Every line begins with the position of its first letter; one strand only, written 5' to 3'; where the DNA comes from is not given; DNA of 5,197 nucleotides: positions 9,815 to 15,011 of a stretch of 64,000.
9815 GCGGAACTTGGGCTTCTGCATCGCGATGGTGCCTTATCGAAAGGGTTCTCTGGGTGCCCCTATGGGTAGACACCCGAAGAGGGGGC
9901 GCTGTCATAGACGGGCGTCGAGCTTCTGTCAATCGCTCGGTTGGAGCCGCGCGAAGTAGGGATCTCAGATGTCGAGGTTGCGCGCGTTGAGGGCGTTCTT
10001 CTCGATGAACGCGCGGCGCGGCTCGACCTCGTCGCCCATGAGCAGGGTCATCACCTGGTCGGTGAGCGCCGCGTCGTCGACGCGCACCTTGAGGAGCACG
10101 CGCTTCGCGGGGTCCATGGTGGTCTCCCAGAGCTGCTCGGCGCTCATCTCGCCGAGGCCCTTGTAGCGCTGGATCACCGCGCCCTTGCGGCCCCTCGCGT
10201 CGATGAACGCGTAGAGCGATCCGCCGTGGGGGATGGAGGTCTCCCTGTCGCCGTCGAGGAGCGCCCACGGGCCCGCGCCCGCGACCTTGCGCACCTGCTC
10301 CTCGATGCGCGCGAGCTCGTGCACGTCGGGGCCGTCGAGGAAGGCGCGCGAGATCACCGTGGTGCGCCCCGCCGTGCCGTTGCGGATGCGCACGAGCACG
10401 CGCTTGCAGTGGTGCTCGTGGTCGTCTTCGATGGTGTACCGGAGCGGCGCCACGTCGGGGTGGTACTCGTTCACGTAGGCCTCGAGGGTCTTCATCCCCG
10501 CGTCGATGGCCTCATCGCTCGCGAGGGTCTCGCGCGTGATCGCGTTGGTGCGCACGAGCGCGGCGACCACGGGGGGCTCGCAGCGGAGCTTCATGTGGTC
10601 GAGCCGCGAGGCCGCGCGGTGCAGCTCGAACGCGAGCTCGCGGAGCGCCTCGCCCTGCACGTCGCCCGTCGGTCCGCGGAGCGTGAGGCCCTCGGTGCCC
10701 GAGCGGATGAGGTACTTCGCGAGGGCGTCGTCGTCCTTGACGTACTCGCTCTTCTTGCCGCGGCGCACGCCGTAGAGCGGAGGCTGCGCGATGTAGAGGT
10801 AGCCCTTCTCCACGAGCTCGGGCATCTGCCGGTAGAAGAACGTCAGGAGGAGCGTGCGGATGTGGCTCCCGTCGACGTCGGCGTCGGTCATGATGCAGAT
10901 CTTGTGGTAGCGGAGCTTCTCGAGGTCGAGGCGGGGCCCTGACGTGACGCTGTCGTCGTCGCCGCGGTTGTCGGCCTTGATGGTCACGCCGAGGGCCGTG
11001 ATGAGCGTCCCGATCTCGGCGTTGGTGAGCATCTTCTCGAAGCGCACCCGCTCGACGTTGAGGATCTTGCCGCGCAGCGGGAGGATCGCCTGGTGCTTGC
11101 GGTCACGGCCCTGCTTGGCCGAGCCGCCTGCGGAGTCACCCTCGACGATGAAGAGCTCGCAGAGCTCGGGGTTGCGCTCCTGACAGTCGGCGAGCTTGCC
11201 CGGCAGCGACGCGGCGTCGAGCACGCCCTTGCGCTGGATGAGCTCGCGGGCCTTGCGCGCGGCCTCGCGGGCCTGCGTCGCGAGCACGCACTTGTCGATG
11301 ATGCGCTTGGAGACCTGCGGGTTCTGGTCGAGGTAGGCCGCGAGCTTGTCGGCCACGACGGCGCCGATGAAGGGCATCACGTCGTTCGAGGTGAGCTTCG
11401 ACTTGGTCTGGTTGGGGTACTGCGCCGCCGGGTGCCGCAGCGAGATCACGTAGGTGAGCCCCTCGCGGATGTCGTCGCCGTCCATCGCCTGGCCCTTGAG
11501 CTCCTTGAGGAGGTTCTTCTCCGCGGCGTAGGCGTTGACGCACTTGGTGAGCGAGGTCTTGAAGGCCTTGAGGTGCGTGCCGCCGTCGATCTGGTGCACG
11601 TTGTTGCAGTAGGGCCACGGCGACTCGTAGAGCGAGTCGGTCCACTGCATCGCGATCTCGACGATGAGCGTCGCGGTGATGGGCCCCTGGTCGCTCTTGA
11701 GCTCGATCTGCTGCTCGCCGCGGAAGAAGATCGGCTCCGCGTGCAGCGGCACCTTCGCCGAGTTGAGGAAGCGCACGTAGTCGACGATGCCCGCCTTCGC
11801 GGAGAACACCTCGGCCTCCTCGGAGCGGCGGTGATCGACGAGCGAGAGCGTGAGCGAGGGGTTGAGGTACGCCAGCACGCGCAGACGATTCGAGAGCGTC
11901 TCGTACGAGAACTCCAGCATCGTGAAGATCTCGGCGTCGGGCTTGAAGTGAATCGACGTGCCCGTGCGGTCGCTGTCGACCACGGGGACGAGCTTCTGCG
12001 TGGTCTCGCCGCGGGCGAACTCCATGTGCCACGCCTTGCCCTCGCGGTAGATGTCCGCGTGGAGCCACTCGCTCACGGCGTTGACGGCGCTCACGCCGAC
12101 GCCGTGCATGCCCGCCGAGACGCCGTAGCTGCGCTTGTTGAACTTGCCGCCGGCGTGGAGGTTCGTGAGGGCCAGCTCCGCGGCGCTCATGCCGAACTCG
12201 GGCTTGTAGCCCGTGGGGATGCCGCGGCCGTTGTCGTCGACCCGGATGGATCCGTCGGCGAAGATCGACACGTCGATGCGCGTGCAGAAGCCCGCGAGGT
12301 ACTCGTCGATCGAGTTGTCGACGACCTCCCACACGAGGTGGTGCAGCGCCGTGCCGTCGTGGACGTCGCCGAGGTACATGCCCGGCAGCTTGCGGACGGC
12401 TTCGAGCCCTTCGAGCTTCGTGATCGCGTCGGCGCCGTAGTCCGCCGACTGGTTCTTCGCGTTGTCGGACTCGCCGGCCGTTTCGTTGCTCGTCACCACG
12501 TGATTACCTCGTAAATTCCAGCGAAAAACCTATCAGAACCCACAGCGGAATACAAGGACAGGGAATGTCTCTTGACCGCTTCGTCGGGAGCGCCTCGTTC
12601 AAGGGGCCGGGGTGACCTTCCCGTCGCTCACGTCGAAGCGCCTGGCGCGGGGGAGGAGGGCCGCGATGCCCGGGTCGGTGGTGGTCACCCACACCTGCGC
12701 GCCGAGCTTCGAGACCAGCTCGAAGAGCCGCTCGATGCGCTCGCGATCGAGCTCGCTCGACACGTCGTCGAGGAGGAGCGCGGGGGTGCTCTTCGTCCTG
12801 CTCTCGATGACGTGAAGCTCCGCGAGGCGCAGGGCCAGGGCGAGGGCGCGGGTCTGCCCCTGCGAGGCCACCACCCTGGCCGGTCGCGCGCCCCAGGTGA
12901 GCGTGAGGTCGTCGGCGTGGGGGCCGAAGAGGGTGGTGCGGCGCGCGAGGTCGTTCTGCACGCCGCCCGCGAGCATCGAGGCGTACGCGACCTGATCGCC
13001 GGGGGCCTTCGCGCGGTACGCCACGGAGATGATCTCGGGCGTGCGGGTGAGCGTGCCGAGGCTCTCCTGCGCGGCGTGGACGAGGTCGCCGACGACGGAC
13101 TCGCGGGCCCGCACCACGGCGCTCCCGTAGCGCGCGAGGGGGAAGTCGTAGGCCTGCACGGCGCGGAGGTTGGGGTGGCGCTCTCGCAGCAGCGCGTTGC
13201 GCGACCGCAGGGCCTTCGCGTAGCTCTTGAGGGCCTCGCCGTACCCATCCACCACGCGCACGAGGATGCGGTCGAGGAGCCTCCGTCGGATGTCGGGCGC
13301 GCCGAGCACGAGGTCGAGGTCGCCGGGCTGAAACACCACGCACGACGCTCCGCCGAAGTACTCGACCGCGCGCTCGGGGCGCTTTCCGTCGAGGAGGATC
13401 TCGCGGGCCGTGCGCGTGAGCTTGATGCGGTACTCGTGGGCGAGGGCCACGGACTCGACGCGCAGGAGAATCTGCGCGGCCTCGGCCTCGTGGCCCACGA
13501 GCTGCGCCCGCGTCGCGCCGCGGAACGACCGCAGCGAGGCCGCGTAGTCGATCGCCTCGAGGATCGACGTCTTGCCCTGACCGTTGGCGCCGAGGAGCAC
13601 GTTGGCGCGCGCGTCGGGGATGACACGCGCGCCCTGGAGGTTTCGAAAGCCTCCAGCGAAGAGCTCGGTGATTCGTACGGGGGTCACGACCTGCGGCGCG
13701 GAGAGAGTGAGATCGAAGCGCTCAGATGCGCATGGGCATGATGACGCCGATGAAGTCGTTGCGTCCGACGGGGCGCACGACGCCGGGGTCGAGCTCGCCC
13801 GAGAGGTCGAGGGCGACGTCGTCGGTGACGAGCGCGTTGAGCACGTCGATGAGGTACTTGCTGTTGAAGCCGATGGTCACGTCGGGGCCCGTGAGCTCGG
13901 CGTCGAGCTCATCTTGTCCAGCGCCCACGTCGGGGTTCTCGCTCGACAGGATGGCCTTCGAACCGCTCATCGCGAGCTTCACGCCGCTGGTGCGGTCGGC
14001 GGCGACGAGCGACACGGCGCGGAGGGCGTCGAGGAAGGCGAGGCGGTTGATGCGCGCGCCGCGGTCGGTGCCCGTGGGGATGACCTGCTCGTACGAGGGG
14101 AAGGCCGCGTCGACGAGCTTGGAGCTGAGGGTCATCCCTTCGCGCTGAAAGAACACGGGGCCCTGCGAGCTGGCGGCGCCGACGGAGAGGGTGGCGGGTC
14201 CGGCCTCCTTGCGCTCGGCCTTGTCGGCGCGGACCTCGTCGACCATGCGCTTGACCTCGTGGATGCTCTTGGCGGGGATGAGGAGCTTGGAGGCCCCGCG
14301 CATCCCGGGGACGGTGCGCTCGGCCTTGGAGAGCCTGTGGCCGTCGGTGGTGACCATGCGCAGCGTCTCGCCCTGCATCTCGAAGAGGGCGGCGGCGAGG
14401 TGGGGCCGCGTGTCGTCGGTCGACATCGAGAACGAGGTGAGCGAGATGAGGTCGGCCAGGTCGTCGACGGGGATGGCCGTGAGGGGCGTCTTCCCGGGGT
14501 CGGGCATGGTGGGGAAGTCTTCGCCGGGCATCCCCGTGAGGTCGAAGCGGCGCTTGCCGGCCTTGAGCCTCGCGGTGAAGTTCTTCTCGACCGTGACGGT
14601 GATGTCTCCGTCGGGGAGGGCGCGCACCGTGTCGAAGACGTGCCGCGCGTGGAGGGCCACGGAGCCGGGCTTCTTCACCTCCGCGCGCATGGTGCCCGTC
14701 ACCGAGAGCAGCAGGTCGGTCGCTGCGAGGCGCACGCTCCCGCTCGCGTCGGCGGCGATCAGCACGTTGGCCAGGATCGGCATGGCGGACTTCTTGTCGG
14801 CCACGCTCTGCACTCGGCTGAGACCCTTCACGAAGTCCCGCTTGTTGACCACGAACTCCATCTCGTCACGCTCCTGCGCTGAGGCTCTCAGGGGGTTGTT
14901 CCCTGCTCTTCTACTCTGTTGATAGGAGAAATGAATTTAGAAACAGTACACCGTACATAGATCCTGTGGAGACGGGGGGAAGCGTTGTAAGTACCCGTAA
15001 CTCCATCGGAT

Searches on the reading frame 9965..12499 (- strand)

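Call 6: search_protein_families(library=ncbifam, proteins=[window:9965-12499:-])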
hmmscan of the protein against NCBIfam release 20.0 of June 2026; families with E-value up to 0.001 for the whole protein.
window:9965-12499:- (844 aa): 5 families
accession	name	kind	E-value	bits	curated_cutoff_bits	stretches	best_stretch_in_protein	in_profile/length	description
NF011501.0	PRK14939.1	subfamily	0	1023.4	796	1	14-844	3-803/803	DNA gyrase subunit B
NF004189.0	PRK05644.1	subfamily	8e-257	853.7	740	2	14-597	3-560/641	DNA gyrase subunit B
TIGR01059.1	gyrB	equivalog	1.9e-254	846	882.4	1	21-844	1-639/639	DNA topoisomerase (ATP-hydrolyzing) subunit B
TIGR01058.1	parE_Gpos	equivalog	8.7e-195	648.7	899.95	2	19-596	3-558/637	DNA topoisomerase IV subunit B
TIGR01055.1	parE_Gneg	equivalog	8.2e-157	523.3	723.35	2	20-592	3-542/625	DNA topoisomerase IV subunit B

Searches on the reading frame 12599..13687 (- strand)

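Call 6: search_protein_families(library=ncbifam, proteins=[window:12599-13687:-])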
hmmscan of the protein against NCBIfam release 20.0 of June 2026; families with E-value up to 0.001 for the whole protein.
window:12599-13687:- (362 aa): 7 families
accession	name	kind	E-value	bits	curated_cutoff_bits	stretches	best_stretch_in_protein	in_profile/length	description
TIGR00611.2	recf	equivalog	4.4e-86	289.1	172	1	7-337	2-339/339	DNA replication/repair protein RecF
NF010680.0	PRK14079.1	equivalog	1.1e-57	195.7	386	1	4-346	1-336/349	recombination protein F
NF045487.1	ASRP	equivalog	4.6e-07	28.8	300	0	28-103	16-80/593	archaea-specific SMC-related protein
NF053563.1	Rkd4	equivalog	2.2e-06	26.1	860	1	4-189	1-203/747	arcadin-4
NF041034.1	Rad50_Sulf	equivalog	5e-06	24.7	1000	1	27-80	24-76/872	DNA double-strand break repair ATPase Rad50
NF041760.1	PtuA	equivalog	2.2e-05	23.6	500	1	13-50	59-96/524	retron Ec78 anti-phage system effector ATPase PtuA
NF003034.1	PRK03918.1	equivalog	0.00031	18.9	700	0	5-73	2-73/878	DNA double-strand break repair ATPase Rad50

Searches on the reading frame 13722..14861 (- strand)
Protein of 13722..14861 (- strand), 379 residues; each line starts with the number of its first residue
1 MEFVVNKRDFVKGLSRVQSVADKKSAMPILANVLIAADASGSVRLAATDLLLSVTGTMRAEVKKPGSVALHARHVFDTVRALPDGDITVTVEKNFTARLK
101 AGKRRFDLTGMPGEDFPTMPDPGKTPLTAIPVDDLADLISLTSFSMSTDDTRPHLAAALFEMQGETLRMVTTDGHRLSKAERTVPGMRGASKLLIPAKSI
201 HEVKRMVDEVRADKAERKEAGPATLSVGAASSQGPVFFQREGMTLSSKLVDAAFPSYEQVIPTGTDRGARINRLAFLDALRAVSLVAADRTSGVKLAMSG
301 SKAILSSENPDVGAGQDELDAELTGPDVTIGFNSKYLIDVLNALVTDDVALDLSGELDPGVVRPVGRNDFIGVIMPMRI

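Call 6: search_protein_families(library=ncbifam, proteins=[window:13722-14861:-])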
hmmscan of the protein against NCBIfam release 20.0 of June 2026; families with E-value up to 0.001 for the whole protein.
window:13722-14861:- (379 aa): 2 families
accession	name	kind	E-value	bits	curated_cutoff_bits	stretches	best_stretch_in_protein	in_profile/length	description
TIGR00663.1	dnan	equivalog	9e-73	245.3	137.65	1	1-378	1-366/367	DNA polymerase III subunit beta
NF004184.0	PRK05643.3-2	equivalog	7.9e-26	90.9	443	1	1-378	1-374/375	DNA polymerase III subunit beta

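Call 59: find_related_loci(query=window:13722-14861:-, collection=metagenome_contigs, flank=2500)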
Query window:13722-14861:- (379 aa) in metagenome_contigs; peptide patterns used: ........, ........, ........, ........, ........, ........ (x = any residue, [..] = any of these).
101 stretches matched a pattern; 37 encode a relative of the query (tblastn E <= 1e-3); 37 distinct loci.
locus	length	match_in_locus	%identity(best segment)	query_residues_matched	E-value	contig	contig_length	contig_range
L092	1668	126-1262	96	1-379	0e+0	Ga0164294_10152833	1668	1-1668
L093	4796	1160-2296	89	1-379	0e+0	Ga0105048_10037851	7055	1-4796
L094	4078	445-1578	88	1-379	0e+0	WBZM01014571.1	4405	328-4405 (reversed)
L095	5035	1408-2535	78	1-379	0e+0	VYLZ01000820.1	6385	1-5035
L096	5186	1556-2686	73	1-379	0e+0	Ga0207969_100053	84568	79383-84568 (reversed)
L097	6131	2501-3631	73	1-379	0e+0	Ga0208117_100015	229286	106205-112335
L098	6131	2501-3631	73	1-379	0e+0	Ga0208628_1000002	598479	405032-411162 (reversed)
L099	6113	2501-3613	73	1-373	0e+0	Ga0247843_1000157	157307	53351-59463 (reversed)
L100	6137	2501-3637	73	1-379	0e+0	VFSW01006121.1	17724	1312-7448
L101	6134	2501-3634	43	1-379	1e-74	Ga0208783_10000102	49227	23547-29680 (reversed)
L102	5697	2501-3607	34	1-379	3e-69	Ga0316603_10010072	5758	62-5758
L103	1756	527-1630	33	1-379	6e-70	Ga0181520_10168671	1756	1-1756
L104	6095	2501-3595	33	1-379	7e-66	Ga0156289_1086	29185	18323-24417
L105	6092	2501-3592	32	2-379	6e-62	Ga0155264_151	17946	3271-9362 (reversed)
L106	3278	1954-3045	32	2-379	4e-62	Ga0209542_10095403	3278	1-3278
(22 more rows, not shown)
